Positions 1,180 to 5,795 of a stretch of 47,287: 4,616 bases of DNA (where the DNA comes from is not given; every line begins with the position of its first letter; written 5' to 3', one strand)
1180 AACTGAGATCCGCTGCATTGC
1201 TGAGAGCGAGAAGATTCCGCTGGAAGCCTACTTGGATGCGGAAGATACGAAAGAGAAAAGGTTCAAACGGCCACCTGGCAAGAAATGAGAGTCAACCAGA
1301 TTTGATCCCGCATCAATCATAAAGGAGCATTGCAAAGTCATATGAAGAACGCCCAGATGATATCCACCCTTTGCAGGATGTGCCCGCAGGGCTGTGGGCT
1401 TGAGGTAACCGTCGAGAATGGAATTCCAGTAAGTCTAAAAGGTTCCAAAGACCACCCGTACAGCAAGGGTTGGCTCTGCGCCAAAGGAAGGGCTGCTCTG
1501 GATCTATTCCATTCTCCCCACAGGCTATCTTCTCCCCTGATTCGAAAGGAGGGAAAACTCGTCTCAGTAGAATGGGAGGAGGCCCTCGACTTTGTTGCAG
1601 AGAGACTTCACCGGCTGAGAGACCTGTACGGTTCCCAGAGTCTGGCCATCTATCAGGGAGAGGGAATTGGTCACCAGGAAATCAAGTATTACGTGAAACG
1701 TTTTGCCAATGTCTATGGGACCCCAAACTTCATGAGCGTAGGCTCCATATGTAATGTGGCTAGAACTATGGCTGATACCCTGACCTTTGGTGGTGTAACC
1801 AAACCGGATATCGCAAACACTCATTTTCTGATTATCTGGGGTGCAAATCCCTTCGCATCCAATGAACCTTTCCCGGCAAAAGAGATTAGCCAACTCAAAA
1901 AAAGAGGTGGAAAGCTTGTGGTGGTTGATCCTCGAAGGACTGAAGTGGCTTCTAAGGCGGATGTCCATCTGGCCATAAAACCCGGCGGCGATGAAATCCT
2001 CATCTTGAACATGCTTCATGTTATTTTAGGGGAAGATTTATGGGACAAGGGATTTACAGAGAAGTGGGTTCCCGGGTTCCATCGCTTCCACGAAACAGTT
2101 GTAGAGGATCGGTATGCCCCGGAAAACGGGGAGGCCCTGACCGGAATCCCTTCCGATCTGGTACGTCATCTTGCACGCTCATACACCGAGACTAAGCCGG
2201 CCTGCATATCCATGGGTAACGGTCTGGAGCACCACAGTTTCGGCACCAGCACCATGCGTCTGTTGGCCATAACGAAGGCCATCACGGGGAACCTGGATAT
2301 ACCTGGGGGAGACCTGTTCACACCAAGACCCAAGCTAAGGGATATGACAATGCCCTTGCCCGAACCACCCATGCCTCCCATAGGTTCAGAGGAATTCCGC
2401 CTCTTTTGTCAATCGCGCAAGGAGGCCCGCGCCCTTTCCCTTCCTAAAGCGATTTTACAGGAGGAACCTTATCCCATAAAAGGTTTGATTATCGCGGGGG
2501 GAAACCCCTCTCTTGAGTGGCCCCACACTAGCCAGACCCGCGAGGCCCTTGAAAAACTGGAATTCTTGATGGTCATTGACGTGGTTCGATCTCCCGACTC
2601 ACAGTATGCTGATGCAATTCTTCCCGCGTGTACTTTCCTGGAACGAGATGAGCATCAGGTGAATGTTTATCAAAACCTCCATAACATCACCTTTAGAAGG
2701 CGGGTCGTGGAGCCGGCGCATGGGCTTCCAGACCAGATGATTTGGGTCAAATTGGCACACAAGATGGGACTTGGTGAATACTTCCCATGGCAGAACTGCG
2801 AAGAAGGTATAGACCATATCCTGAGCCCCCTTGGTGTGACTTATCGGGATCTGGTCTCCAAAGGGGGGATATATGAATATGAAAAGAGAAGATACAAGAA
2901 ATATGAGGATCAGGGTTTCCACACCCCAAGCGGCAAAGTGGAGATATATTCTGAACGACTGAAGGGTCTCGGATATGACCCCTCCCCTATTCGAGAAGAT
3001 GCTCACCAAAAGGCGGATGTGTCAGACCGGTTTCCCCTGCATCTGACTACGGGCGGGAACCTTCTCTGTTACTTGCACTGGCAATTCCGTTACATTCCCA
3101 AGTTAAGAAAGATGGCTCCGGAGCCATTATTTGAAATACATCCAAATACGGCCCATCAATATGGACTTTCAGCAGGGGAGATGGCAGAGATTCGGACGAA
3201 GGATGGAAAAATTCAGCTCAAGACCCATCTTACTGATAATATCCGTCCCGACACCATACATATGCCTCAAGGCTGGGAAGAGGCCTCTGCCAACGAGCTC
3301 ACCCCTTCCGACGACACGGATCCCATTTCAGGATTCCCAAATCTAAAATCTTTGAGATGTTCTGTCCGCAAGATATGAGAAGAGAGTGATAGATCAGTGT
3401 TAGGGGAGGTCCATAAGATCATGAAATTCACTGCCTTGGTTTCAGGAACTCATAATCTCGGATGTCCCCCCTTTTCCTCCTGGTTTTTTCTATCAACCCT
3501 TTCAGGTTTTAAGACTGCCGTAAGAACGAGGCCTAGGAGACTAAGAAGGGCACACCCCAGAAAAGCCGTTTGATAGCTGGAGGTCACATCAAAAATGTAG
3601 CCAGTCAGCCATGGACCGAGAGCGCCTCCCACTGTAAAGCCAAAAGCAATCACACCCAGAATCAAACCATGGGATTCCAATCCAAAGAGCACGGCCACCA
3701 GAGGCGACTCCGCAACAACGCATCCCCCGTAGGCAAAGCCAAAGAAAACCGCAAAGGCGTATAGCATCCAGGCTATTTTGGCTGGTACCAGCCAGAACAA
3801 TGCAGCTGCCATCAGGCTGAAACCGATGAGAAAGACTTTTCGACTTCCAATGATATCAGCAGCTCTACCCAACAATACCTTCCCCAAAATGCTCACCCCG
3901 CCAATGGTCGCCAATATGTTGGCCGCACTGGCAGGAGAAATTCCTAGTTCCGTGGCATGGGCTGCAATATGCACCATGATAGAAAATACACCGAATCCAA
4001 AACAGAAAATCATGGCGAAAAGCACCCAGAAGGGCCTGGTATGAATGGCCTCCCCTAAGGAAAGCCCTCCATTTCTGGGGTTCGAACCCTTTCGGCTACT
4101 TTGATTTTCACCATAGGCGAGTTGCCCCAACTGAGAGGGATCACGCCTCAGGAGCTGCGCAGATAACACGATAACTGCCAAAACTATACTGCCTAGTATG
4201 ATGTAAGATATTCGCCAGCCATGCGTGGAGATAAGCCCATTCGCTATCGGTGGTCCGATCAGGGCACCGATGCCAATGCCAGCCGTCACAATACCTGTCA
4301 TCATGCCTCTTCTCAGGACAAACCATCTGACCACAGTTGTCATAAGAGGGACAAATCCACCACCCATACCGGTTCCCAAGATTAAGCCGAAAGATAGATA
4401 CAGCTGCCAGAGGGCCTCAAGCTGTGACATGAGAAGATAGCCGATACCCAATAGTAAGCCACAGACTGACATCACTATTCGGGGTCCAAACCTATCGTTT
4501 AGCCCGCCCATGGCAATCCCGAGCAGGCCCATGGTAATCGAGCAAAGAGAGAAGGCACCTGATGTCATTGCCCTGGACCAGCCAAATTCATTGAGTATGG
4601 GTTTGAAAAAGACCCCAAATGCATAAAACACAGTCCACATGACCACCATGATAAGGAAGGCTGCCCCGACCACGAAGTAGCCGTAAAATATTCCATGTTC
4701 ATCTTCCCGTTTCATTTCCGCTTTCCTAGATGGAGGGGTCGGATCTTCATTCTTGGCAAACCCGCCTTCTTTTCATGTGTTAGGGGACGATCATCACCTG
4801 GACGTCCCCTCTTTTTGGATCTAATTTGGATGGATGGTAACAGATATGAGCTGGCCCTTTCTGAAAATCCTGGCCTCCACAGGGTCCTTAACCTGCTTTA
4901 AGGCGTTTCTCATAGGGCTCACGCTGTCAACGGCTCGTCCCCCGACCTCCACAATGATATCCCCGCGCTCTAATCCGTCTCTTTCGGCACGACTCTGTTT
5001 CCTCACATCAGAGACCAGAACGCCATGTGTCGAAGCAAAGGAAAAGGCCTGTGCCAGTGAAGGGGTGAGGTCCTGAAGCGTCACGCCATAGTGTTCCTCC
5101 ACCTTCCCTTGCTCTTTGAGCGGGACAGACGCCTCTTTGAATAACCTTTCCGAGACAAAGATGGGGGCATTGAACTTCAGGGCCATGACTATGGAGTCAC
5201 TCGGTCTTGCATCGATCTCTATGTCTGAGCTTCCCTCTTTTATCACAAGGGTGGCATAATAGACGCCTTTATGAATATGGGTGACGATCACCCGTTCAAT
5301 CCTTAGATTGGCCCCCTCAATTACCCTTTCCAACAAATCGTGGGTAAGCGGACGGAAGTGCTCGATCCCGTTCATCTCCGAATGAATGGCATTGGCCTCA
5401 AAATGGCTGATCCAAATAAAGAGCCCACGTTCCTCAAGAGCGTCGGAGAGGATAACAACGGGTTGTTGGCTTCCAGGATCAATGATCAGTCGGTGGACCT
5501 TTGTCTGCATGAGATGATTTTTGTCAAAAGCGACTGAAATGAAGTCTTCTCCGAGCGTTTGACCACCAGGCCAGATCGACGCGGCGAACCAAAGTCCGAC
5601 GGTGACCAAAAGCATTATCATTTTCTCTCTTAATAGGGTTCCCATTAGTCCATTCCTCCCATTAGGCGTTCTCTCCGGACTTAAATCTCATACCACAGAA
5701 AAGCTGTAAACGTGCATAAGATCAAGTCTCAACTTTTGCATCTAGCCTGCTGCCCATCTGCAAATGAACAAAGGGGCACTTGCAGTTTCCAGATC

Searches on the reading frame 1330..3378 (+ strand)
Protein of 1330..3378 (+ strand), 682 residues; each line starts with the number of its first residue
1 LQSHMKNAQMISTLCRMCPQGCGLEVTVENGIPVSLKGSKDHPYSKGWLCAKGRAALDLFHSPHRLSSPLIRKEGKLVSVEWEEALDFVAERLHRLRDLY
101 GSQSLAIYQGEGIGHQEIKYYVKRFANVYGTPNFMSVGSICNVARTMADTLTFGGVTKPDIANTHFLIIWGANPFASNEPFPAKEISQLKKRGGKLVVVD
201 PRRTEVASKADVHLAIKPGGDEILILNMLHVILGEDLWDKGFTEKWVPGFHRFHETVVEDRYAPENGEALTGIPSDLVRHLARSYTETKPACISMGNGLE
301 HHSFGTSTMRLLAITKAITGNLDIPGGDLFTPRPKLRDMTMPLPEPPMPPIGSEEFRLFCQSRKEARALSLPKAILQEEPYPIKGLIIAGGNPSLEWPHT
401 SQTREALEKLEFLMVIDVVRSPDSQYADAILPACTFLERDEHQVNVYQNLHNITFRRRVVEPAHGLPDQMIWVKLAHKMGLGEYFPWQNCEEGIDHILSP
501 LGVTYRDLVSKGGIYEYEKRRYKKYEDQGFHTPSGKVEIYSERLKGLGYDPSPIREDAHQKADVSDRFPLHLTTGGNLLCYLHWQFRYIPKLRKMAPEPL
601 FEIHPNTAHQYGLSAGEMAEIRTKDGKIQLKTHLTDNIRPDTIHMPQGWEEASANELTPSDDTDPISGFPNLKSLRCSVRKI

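Call 40: search_protein_families(library=pfam, proteins=[window:1330-3378:+], max_evalue=0.00001)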
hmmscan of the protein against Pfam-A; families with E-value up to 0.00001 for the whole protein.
window:1330-3378:+ (682 aa): 3 families
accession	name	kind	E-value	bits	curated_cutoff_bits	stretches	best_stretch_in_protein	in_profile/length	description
PF00384.28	Molybdopterin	-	1.8e-43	149.4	24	1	65-462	1-336/353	Molybdopterin oxidoreductase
PF01568.27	Molydop_binding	-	4.5e-23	81.8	26.8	1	570-674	1-108/110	Molydopterin dinucleotide binding domain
PF04879.21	Molybdop_Fe4S4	-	5.9e-13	49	22.7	1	11-59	4-52/55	Molybdopterin oxidoreductase Fe4S4 domain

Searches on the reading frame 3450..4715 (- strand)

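Call 40: search_protein_families(library=pfam, proteins=[window:3450-4715:-], max_evalue=0.00001)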
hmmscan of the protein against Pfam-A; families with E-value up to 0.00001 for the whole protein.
window:3450-4715:- (421 aa): 1 family
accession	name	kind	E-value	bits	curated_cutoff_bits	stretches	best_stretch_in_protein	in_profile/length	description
PF07690.21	MFS_1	-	2.5e-58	198.1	33.4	2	20-251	2-226/347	Major Facilitator Superfamily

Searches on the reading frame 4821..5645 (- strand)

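Call 40: search_protein_families(library=pfam, proteins=[window:4821-5645:-], max_evalue=0.00001)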
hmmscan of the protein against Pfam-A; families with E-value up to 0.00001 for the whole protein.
window:4821-5645:- (274 aa): 4 families
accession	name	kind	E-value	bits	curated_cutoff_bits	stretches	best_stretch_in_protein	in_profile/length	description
PF02577.19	BFN_dom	-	2.9e-34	117.7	27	1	64-176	1-111/112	Bifunctional nuclease domain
PF00595.29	PDZ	-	2e-08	34.9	23.2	1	184-249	10-67/81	PDZ domain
PF13180.12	PDZ_2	-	9.6e-08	32.7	27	1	187-271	4-78/80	PDZ domain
PF17820.7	PDZ_6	-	1.6e-07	31.4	27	1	211-251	2-42/54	PDZ domain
